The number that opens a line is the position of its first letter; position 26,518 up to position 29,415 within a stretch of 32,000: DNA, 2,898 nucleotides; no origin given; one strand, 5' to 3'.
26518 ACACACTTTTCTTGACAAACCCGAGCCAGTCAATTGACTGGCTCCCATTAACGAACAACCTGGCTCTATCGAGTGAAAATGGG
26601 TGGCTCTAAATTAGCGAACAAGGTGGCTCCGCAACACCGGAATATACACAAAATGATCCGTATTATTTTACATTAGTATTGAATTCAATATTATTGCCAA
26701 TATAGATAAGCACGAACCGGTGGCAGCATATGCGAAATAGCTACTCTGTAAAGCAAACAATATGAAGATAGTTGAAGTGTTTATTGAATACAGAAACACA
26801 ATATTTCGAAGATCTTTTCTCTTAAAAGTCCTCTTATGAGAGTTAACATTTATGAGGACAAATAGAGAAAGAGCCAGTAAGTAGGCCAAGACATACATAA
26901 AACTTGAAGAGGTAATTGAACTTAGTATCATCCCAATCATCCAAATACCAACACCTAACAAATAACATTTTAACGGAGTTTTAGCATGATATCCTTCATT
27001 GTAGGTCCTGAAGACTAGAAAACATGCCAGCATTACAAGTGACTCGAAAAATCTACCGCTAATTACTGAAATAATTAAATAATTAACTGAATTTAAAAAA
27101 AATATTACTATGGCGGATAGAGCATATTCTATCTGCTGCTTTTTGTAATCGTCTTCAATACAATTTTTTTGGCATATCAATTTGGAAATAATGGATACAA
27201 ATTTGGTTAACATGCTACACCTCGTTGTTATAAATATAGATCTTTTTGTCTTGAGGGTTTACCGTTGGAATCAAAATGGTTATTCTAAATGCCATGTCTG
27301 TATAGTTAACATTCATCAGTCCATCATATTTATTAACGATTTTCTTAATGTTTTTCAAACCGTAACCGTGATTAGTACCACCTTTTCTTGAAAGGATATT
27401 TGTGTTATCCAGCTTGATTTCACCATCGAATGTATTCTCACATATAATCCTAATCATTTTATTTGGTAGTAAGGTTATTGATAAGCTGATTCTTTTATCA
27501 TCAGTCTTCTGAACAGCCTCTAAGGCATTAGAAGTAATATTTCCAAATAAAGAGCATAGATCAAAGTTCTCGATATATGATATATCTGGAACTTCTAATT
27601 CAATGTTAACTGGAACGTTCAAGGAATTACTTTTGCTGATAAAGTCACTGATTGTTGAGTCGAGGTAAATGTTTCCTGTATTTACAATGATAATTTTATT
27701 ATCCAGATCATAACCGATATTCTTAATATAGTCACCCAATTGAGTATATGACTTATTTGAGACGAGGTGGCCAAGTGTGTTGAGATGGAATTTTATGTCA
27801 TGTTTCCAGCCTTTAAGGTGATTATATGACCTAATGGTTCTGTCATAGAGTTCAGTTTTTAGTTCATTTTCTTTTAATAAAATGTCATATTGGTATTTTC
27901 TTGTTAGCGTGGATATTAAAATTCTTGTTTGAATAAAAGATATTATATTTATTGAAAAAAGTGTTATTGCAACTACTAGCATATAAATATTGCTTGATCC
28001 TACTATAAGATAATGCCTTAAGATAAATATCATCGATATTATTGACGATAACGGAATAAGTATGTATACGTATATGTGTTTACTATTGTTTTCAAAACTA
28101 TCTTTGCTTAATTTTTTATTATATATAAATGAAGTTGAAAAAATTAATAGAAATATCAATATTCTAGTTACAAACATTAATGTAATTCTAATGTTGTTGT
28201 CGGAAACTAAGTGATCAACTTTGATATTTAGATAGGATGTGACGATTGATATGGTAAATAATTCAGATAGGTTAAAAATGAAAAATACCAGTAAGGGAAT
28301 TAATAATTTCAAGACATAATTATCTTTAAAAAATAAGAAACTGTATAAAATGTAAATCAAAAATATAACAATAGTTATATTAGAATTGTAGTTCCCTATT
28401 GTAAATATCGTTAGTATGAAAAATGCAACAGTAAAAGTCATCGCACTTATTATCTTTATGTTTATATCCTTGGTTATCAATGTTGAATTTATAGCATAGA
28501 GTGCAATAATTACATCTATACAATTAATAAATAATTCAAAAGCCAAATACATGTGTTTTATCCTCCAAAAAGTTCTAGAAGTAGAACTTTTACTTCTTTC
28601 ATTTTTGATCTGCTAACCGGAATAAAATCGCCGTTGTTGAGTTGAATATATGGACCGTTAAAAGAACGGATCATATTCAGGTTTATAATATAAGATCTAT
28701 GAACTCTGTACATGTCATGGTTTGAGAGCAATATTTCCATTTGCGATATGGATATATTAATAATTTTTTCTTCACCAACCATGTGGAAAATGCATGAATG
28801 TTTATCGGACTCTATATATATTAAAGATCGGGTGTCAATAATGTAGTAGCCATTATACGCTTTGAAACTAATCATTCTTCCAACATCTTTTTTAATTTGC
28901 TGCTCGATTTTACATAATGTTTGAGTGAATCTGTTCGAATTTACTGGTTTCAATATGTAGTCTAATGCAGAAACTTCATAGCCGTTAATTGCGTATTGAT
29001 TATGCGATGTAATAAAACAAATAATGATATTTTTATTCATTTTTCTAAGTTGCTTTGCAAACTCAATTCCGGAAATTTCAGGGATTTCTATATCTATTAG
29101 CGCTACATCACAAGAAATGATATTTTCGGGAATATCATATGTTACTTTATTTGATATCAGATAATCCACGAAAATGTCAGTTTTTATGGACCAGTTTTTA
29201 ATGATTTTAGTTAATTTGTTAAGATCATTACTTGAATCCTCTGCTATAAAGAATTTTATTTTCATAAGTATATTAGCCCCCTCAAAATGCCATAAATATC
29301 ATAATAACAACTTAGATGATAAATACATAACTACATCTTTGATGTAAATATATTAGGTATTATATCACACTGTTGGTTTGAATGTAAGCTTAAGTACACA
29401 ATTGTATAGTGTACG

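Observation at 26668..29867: agr-like quorum-sensing locus with non-canonical layout: agrA-agrC-agrB on one strand, agrD-like peptide gene divergent and heading a RiPP operon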

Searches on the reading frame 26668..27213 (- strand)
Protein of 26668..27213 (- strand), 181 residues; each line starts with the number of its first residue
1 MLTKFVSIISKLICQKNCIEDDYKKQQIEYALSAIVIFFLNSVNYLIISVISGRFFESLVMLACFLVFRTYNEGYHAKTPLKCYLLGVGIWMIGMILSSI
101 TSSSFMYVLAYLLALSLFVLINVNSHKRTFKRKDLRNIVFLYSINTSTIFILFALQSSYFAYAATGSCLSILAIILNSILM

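Call 6: search_protein_families(library=pfam, proteins=[window:26668-27213:-], max_evalue=0.1)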
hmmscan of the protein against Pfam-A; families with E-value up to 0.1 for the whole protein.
window:26668-27213:- (181 aa): 1 family
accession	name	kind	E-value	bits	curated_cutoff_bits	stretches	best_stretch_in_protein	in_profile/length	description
PF04647.20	AgrB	-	2.7e-21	76.2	23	1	9-175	4-179/185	Accessory gene regulator B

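Call 7: search_protein_families(library=ncbifam, proteins=[window:26668-27213:-], max_evalue=0.1)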
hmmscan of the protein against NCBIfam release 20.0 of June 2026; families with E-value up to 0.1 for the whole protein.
window:26668-27213:- (181 aa): 1 family
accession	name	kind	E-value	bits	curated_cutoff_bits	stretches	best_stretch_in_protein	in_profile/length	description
NF002210.0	PRK01100.1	equivalog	2e-06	27.7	282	1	9-175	19-191/210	accessory gene regulator ArgB-like protein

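Call 10: find_homologous_proteins(query=window:26668-27213:-)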
Query window:26668-27213:- (181 aa): 5 proteins with E <= 0.001 among 509 candidates.
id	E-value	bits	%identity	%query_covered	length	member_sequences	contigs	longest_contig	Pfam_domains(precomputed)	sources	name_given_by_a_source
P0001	3.8e-106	370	100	100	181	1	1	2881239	PF04647.21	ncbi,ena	-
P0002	2.8e-81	289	78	99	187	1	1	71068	PF04647.21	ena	-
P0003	3.5e-67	243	67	100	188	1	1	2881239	PF04647.21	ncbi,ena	-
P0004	5.5e-66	239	67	99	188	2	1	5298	PF04647.21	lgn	-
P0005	4.4e-4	38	28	77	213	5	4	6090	PF04647.21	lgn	-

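Call 11: find_encoding_contigs(protein=P0001, flank=10000, max_places=4)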
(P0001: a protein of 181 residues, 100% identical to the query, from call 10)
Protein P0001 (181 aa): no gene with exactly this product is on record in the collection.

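Call 12: find_encoding_contigs(protein=P0003, flank=10000, max_places=4)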
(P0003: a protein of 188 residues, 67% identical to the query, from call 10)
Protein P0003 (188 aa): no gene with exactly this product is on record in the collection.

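Call 13: find_encoding_contigs(protein=P0002, flank=10000, max_places=4)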
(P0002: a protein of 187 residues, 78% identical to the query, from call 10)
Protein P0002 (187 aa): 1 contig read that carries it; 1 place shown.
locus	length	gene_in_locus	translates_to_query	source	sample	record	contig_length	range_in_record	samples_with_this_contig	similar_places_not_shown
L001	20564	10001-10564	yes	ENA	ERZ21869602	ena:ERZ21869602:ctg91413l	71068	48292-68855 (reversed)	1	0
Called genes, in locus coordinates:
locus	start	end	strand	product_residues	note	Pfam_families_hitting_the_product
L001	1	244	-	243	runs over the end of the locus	PF01479:S4, PF13275:S4_2 (faint), PF00849:PseudoU_synth_2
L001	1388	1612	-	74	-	-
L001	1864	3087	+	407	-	PF14690:Zn_ribbon_ISL3, PF13542:HTH_Tnp_ISL3, PF01610:DDE_Tnp_ISL3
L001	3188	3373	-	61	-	-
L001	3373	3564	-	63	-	PF13276:HTH_21 (weak)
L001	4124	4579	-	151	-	-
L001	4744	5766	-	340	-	-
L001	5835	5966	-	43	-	-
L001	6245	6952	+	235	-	PF00072:Response_reg, PF04397:LytTR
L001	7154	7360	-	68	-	-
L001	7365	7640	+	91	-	-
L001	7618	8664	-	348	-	PF01527:HTH_Tnp_1 (faint), PF13384:HTH_23 (faint), PF13518:HTH_28 (weak), PF13551:HTH_29 (weak), PF13565:HTH_32, PF00665:rve, PF13683:rve_3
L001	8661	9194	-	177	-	PF01527:HTH_Tnp_1, PF13518:HTH_28 (faint)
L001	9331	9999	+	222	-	PF14501:HATPase_c_5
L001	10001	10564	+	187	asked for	PF04647:AgrB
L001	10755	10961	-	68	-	PF13817:DDE_Tnp_IS66_C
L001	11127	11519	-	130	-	PF03050:DDE_Tnp_IS66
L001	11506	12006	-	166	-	PF13005:zf-IS66, PF03050:DDE_Tnp_IS66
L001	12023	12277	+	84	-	-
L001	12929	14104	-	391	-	PF00465:Fe-ADH, PF13685:Fe-ADH_2, PF25137:ADH_Fe_C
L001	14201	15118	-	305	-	PF00126:HTH_1, PF03466:LysR_substrate (weak)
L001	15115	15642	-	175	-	PF18907:DUF5662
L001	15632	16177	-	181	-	PF04079:SMC_ScpB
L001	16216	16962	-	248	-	PF02616:SMC_ScpA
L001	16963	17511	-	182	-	PF02875:Mur_ligase_C (weak)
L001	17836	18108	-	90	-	-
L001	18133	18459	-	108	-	PF06153:CdAMP_rec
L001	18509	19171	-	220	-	PF02254:TrkA_N, PF02080:TrkA_C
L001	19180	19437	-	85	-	PF02386:TrkH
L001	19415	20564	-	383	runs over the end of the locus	PF02386:TrkH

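Call 14: find_encoding_contigs(protein=P0004, flank=10000, max_places=4)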
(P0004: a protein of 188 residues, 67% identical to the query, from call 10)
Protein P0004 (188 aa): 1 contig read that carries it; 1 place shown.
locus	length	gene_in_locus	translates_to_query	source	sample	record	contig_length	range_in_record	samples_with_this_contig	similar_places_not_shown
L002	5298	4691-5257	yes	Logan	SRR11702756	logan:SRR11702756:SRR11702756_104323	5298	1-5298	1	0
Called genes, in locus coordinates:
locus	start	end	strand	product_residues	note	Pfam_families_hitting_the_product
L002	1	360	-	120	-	?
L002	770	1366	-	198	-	-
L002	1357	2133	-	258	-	-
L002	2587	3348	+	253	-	PF00072:Response_reg, PF04397:LytTR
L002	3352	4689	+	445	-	PF14501:HATPase_c_5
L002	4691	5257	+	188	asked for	PF04647:AgrB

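Call 19: find_related_loci(query=A1, collection=genome_contigs, flank=10000)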
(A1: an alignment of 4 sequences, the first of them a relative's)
Query A1 (181 aa) in genome_contigs; peptide patterns used: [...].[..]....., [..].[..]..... (x = any residue, [..] = any of these).
184 stretches matched a pattern, but none encodes a relative of the query by tblastn (E <= 1e-3).

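Call 34: search_protein_families(library=pfam, proteins=[L001:4744-5790:-, L001:4124-4579:-, L002:1357-2139:-, L002:770-1366:-, L001:5835-5966:-, L002:2235-2372:-], max_evalue=1)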
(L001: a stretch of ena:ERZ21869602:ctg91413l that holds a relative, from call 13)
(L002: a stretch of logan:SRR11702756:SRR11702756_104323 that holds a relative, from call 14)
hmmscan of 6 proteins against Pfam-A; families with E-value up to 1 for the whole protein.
L001:4744-5790:- (348 aa): 0 families

L001:4124-4579:- (151 aa): 2 families
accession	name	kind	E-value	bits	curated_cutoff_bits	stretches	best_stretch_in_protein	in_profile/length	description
PF17189.10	Glyco_hydro_30C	-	0.044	14.4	22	1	38-68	13-43/65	Glycosyl hydrolase family 30 beta sandwich domain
PF10532.14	Plant_all_beta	-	0.052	14.3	30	1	85-131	28-75/114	Plant specific N-all beta domain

L002:1357-2139:- (260 aa): 1 family
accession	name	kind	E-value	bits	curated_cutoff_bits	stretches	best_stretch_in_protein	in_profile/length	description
PF16153.10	DUF4861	-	0.23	10.8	22.3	1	172-223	138-189/380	Domain of unknown function (DUF4861)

L002:770-1366:- (198 aa): 1 family
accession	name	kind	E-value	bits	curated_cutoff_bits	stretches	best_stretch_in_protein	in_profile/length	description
PF17679.6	Dip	-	0.029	14.4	27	1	114-188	32-105/273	gp37/Dip protein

L001:5835-5966:- (43 aa): 1 family
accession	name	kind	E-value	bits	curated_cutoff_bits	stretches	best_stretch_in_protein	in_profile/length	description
PF10823.13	DUF2568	-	0.14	12.9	24.2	1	4-38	18-52/92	Protein of unknown function (DUF2568)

L002:2235-2372:- (45 aa): 1 family
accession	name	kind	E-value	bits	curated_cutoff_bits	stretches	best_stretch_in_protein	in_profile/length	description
PF10823.13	DUF2568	-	0.22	12.2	24.2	1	8-43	18-53/92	Protein of unknown function (DUF2568)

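Call 35: search_protein_families(library=ncbifam, proteins=[L001:4744-5790:-, L001:4124-4579:-, L002:1357-2139:-, L002:770-1366:-, L001:5835-5966:-, L002:2235-2372:-], max_evalue=1)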
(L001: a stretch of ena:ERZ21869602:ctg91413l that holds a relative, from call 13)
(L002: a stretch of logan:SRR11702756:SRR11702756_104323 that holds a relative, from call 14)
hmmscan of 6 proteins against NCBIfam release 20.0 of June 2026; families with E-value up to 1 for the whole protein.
L001:4744-5790:- (348 aa): 0 families

L001:4124-4579:- (151 aa): 0 families

L002:1357-2139:- (260 aa): 1 family
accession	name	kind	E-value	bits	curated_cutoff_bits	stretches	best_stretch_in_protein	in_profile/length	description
NF053514.2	JUQZ_fam_ocin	equivalog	0.28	11.4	40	0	3-44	1-35/107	BLB8/JUQZ-1 family protein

L002:770-1366:- (198 aa): 0 families

L001:5835-5966:- (43 aa): 1 family
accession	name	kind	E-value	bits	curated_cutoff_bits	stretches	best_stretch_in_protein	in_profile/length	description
TIGR04223.1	quorum_AgrD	subfamily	1.2e-10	41.3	19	1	10-39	5-34/38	AgrD family cyclic lactone autoinducer peptide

L002:2235-2372:- (45 aa): 1 family
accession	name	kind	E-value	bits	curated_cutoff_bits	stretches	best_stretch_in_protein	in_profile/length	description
TIGR04223.1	quorum_AgrD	subfamily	2.8e-07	30.5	19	1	14-44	5-35/38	AgrD family cyclic lactone autoinducer peptide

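Call 44: find_homologous_proteins(query=A3, max_evalue=1)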
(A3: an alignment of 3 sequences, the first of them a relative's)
Query A3 (3 sequences) (43 aa, profile of the alignment): 2 proteins with E <= 1 among 3 candidates.
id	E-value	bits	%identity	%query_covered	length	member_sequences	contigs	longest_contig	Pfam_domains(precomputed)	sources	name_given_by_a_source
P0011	8.2e-27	110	100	100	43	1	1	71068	-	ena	-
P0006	5.5e-20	88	68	79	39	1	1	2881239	-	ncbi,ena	-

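Call 46: find_encoding_contigs(protein=P0005, flank=6000, max_places=4)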
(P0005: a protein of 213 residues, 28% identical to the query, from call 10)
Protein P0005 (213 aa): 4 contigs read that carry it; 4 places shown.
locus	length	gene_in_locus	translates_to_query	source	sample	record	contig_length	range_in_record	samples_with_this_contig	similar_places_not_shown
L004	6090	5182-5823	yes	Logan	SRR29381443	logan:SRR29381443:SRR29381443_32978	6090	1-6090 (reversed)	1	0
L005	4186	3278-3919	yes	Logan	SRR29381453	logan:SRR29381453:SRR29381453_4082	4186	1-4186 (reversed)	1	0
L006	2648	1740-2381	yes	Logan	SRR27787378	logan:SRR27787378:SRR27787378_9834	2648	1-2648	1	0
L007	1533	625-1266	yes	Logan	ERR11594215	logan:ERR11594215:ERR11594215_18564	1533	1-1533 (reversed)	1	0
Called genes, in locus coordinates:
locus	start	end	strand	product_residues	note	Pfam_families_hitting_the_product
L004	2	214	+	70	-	?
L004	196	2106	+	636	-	PF02534:T4SS-DNA_transf, PF10412:TrwB_AAD_bind, PF12696:TraG-D_C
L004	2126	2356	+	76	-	PF13730:HTH_36, PF00392:GntR (weak)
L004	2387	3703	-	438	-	PF14501:HATPase_c_5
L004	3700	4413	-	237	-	PF00072:Response_reg, PF04397:LytTR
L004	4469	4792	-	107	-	PF13560:HTH_31, PF12844:HTH_19, PF13443:HTH_26, PF01381:HTH_3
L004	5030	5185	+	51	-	-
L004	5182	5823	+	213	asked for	PF04647:AgrB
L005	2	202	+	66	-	?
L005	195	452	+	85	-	PF13730:HTH_36, PF00392:GntR (weak)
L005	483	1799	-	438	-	PF14501:HATPase_c_5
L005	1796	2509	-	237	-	PF00072:Response_reg, PF04397:LytTR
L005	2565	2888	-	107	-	PF13560:HTH_31, PF12844:HTH_19, PF13443:HTH_26, PF01381:HTH_3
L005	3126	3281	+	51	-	-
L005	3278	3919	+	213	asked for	PF04647:AgrB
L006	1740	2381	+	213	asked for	PF04647:AgrB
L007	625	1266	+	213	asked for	PF04647:AgrB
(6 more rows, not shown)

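Call 74: search_solved_structures(query=A1, max_evalue=1, show_alignments=2)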
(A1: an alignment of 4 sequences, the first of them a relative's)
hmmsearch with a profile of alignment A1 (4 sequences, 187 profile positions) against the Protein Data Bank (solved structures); distinct sequences matched with E-value up to 1: 0.

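Call 88: search_protein_families(library=ncbifam, proteins=[L004:5030-5185:+], max_evalue=0.01)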
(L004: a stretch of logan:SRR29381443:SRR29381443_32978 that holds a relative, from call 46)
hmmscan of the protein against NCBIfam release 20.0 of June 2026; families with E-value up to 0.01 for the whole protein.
L004:5030-5185:+ (51 aa): 1 family
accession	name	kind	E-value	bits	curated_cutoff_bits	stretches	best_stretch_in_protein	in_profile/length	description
TIGR04223.1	quorum_AgrD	subfamily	3.8e-08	33.3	19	1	9-46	1-38/38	AgrD family cyclic lactone autoinducer peptide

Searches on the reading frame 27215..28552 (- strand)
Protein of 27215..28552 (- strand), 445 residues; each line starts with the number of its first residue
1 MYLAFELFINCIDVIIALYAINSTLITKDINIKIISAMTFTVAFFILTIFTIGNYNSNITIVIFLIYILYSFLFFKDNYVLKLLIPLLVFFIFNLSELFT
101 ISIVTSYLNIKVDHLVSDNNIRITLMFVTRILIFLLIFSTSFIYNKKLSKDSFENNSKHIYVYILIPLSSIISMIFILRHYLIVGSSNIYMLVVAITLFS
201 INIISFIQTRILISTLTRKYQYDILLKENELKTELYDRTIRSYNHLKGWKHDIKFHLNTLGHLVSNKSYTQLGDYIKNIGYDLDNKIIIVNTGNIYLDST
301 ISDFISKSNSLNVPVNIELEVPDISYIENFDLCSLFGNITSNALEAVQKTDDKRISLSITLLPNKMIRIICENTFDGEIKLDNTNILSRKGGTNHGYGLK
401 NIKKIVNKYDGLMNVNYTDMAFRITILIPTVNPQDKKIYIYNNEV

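Call 6: search_protein_families(library=pfam, proteins=[window:27215-28552:-], max_evalue=0.1)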
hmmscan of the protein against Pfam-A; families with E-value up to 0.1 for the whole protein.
window:27215-28552:- (445 aa): 2 families
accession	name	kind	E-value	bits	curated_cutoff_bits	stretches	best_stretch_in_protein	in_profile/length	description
PF14501.12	HATPase_c_5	-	4.2e-21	75.2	22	1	327-429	1-102/102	GHKL domain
PF02518.31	HATPase_c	-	0.0021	18.9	26.4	1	332-415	6-93/111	Histidine kinase-, DNA gyrase B-, and HSP90-like ATPase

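Call 7: search_protein_families(library=ncbifam, proteins=[window:27215-28552:-], max_evalue=0.1)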
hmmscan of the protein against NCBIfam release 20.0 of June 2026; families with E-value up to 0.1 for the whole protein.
window:27215-28552:- (445 aa): 4 families
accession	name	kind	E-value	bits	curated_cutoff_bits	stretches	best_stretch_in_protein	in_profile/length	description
NF008298.1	PRK11086.1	subfamily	7.3e-12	44.5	520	1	246-429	333-524/529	DcuS/MalK family sensor histidine kinase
NF038334.1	malate_HK_MalK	exception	1.7e-09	36.9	800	1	244-415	331-509/533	malate sensor histidine kinase MalK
TIGR02938.1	nifL_nitrog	equivalog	0.0077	14.8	242.45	1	331-416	387-479/494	nitrogen fixation negative regulator NifL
NF041777.1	sens_FixL_Rhizob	equivalog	0.026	13.2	850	1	333-419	380-469/485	sensor protein FixL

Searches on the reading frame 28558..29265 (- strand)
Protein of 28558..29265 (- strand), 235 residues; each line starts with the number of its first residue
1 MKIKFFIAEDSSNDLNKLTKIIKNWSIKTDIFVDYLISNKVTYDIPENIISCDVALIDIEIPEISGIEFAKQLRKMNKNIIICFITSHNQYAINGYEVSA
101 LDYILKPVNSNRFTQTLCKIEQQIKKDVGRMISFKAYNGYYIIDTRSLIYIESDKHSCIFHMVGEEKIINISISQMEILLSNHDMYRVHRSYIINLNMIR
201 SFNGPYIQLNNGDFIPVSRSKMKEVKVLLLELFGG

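Call 6: search_protein_families(library=pfam, proteins=[window:28558-29265:-], max_evalue=0.1)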
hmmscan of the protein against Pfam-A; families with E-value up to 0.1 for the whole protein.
window:28558-29265:- (235 aa): 2 families
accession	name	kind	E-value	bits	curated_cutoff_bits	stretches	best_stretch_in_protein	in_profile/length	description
PF04397.21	LytTR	-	6.5e-18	65.2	22.6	1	140-229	3-97/98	LytTr DNA-binding domain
PF00072.30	Response_reg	-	7.4e-14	52.3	30.2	1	7-116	3-109/111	Response regulator receiver domain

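Call 7: search_protein_families(library=ncbifam, proteins=[window:28558-29265:-], max_evalue=0.1)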
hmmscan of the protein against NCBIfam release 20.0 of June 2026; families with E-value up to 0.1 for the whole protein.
window:28558-29265:- (235 aa): 70 families (the best 25 are shown)
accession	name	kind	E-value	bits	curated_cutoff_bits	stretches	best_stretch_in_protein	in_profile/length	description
NF008677.0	PRK11697.1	equivalog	8.9e-24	84.1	246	1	51-228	47-234/238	two-component system response regulator BtsR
NF010684.1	PRK14084.1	equivalog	1.9e-23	83.5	375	2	52-127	47-122/254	response regulator transcription factor LytR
NF041734.1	resp_reg_RppA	equivalog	7.1e-11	41.9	250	1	14-117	8-114/229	two-component system response regulator RppA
NF051850.1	RespRegRprY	equivalog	9e-11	41.6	370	1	2-157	4-155/234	response regulator transcription factor RprY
NF033117.2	vanR_ACDEGLN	exception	2e-08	34.1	350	1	51-179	42-162/226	VanR-ABDEGLN family response regulator transcription factor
NF053854.1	RespRegPhoBBctds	equivalog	2.4e-08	33.6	270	1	49-126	39-117/225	two-component system response regulator PhoB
NF012023.0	PRK15479.1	equivalog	8.8e-08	31.9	337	1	5-117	3-112/224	transcriptional regulator TctD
NF008296.0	PRK11083.1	equivalog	1e-07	31.6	273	1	51-120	47-117/228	two-component system response regulator CreB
NF046049.1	quorum_RR_AgrA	equivalog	1.4e-07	31.3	400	1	3-220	1-233/238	quorum-sensing response regulator AgrA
NF041946.1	LuxO_transreg_Vib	equivalog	1.5e-07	30.6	800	1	51-127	40-118/463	quorum-sensing sigma-54 dependent transcriptional regulator LuxO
NF040749.1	tetrathio_RR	equivalog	2.3e-07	30.7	290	1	49-130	41-124/191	tetrathionate respiration response regulator TtrR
NF008469.0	PRK11361.1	equivalog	4.1e-07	29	714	1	50-113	47-112/461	acetoacetate metabolism transcriptional regulator AtoC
NF006900.1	PRK09390.1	equivalog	6.5e-07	29.1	255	1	53-124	50-123/203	response regulator FixJ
NF040689.1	MtrAB_MtrA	equivalog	8.4e-07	28.5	300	1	51-113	42-105/219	MtrAB system response regulator MtrA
NF041733.1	resp_reg_CseB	equivalog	1.1e-06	28.2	350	1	52-113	45-107/228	two-component system response regulator CseB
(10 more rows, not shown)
